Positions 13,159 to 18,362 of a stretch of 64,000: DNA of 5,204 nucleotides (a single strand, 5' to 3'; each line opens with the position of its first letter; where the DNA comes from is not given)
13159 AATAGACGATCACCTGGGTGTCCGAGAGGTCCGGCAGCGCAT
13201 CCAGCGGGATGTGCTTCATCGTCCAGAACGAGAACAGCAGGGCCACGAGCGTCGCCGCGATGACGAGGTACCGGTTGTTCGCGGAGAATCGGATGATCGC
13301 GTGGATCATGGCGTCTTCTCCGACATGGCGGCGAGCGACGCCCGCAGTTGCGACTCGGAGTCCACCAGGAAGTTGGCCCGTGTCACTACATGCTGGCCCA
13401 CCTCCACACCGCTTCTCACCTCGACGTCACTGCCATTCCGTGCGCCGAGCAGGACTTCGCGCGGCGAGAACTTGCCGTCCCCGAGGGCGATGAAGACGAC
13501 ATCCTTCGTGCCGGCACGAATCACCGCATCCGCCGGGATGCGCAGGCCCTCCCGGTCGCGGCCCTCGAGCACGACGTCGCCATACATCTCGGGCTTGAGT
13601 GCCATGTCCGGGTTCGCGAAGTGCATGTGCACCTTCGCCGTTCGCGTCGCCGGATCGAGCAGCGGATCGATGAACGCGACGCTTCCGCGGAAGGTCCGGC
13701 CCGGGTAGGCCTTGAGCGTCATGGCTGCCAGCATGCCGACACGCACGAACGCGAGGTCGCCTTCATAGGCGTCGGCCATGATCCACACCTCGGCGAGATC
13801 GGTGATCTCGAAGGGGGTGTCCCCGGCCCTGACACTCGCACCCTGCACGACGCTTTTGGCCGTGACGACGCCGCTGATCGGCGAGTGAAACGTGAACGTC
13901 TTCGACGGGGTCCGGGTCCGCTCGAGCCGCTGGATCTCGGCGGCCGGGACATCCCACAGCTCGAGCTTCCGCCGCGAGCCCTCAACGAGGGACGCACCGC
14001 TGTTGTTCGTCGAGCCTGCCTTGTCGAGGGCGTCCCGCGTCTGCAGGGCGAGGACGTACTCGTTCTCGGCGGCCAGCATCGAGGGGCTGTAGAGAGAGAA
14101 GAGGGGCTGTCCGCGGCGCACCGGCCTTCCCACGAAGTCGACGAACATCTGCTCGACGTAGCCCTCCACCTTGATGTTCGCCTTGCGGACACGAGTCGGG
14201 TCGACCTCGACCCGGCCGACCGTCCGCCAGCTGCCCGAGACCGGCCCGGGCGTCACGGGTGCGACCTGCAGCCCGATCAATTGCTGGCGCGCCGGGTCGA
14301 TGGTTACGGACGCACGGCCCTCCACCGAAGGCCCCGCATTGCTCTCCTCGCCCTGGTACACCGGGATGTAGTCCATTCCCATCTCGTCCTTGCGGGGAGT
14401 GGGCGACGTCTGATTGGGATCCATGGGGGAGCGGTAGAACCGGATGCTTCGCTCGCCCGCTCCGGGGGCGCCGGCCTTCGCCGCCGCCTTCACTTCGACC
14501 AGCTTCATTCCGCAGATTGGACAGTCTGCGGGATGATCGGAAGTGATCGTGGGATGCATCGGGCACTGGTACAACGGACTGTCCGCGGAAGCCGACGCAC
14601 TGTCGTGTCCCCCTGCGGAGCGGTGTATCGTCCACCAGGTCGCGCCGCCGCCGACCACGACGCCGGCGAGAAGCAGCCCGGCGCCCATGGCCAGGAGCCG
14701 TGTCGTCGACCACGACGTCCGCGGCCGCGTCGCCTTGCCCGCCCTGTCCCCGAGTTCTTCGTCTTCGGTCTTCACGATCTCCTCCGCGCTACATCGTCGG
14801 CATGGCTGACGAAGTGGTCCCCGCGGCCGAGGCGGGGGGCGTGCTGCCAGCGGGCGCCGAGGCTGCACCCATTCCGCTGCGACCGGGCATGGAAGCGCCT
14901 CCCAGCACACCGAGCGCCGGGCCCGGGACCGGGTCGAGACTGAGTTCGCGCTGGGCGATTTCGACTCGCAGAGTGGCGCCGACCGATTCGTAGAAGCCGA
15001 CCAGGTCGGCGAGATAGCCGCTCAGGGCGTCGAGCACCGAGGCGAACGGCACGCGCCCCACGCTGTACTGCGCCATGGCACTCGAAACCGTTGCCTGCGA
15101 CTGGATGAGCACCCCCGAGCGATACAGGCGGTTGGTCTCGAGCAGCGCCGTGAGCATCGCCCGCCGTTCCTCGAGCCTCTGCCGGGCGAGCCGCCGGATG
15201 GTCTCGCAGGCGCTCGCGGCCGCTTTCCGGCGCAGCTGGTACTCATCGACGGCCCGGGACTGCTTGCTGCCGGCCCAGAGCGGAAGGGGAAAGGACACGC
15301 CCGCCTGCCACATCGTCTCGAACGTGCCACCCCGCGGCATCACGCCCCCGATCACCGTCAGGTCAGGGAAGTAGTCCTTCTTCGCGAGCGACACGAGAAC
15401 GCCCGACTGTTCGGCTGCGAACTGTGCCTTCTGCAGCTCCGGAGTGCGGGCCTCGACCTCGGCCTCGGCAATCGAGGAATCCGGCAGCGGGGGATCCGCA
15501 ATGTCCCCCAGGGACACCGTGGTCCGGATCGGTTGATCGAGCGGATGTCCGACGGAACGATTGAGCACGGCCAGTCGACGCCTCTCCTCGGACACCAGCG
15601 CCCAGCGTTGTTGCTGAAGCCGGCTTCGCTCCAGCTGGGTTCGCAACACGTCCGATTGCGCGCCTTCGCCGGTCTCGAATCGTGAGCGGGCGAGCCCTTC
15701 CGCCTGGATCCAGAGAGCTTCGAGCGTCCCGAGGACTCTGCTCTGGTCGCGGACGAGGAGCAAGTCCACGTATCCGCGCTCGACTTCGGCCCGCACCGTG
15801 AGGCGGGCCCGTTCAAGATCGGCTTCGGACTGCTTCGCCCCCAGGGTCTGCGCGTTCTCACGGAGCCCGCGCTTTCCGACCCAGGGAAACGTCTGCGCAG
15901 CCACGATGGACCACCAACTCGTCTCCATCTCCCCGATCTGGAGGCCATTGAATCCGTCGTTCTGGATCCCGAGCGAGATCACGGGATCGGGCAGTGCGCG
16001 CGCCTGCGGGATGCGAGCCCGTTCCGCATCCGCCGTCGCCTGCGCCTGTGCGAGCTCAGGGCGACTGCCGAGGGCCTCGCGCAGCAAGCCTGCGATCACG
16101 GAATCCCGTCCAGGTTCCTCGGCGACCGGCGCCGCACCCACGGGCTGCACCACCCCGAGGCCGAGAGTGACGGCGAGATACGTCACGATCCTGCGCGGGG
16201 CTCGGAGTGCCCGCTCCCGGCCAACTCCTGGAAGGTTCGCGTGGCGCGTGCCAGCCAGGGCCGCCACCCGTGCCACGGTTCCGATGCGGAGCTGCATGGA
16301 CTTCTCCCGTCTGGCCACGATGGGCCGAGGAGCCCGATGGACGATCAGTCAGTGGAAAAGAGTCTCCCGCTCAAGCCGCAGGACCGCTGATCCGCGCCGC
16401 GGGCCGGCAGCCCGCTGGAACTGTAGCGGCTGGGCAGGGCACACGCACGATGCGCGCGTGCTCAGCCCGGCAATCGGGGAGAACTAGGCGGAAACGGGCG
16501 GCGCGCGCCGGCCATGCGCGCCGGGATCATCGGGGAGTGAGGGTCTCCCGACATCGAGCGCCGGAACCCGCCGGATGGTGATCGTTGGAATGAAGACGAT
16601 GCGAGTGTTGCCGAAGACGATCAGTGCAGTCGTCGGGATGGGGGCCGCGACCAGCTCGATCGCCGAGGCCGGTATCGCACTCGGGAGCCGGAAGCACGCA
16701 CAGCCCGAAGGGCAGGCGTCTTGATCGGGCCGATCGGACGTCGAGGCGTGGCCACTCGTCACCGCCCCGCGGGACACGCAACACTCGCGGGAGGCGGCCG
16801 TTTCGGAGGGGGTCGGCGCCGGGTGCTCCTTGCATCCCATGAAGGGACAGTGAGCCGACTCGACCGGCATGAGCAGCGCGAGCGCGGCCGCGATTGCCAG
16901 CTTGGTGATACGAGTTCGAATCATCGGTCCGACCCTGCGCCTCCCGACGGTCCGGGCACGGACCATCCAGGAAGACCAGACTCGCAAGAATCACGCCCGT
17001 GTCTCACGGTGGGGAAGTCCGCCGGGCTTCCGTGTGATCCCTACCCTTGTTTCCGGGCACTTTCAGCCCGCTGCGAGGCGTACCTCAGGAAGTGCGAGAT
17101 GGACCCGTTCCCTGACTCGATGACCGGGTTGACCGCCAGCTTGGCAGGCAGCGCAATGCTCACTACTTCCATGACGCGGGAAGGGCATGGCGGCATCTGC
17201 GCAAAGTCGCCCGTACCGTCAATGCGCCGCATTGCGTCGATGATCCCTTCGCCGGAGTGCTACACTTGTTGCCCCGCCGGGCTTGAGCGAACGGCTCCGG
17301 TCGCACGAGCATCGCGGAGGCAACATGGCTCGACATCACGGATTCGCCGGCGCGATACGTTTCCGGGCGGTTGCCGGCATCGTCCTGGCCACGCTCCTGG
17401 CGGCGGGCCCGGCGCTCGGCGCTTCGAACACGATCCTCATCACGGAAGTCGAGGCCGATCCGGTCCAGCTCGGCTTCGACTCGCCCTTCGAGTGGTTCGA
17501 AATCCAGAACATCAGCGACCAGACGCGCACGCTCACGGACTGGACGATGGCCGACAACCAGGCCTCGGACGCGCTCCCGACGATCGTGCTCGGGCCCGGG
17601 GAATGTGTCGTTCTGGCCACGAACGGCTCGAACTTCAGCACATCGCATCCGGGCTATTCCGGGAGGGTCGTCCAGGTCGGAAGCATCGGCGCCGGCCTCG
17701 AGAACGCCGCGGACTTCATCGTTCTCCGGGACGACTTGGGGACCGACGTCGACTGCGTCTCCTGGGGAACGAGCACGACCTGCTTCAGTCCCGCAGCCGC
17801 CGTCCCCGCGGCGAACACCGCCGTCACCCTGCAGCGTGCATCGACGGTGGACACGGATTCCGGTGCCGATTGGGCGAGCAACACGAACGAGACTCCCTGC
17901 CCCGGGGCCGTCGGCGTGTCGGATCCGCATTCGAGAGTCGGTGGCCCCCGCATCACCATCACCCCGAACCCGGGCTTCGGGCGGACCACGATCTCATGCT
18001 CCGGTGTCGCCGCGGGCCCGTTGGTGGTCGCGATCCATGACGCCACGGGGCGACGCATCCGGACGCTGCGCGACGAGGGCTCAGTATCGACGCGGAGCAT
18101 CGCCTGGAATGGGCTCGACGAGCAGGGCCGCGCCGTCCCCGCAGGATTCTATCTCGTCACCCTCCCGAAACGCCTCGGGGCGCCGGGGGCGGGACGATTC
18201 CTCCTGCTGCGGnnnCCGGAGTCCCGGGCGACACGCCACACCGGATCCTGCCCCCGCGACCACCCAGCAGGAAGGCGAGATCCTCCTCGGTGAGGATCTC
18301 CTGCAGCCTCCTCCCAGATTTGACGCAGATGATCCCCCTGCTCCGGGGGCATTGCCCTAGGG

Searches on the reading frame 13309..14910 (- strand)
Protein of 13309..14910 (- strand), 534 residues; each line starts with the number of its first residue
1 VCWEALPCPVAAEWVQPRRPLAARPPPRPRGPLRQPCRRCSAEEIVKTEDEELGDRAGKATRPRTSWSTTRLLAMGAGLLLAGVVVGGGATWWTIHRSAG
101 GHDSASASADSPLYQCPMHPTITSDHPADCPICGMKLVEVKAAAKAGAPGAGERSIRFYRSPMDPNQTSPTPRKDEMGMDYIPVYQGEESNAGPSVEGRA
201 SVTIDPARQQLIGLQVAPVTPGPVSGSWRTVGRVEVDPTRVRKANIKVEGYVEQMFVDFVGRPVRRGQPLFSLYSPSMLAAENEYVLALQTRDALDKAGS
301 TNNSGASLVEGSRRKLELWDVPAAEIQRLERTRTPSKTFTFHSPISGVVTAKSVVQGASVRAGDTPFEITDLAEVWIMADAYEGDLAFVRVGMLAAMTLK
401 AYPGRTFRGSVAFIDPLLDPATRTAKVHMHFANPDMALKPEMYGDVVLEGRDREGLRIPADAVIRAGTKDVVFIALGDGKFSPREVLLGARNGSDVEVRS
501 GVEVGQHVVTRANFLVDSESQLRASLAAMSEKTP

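Call 64: search_protein_families(library=pfam, proteins=[window:13309-14910:-], max_evalue=0.001)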
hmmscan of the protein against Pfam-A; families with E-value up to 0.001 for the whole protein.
window:13309-14910:- (534 aa): 3 families
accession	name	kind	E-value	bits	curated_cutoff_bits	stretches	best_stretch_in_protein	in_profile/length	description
PF16576.10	HlyD_D23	-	2.2e-69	233.4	30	1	227-443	5-213/214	Barrel-sandwich domain of CusB or HlyD membrane-fusion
PF13437.12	HlyD_3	-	5.3e-16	59.7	22.2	1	341-440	2-105/106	HlyD family secretion protein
PF19335.5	HMBD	-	5.8e-13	49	23.6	1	114-140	2-28/28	Heavy metal binding domain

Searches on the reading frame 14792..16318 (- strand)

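Call 64: search_protein_families(library=pfam, proteins=[window:14792-16318:-], max_evalue=0.001)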
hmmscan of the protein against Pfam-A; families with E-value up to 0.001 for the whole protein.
window:14792-16318:- (509 aa): 1 family
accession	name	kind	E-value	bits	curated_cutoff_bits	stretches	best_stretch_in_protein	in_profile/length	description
PF02321.23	OEP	-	5.2e-29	101.8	22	2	78-238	4-168/187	Outer membrane efflux protein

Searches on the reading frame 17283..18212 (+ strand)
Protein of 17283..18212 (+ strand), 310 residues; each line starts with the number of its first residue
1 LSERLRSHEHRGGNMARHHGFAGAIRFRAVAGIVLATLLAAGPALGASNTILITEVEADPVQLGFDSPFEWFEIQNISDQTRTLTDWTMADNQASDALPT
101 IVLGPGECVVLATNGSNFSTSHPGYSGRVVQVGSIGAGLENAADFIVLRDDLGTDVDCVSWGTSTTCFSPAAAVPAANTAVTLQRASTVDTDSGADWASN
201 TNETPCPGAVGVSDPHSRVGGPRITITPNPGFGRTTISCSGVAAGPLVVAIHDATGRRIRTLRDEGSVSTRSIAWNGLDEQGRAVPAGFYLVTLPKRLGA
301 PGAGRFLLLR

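Call 64: search_protein_families(library=pfam, proteins=[window:17283-18212:+], max_evalue=0.001)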
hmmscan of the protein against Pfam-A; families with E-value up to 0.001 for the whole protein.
window:17283-18212:+ (310 aa): 2 families
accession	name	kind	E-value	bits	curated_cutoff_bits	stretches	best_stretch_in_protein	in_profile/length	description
PF00932.25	LTD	-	9.9e-12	45.6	34.3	1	47-162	4-108/109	Lamin Tail Domain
PF13860.13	FlgD_ig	-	1.8e-06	28.3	27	1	244-294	22-73/79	FlgD Ig-like domain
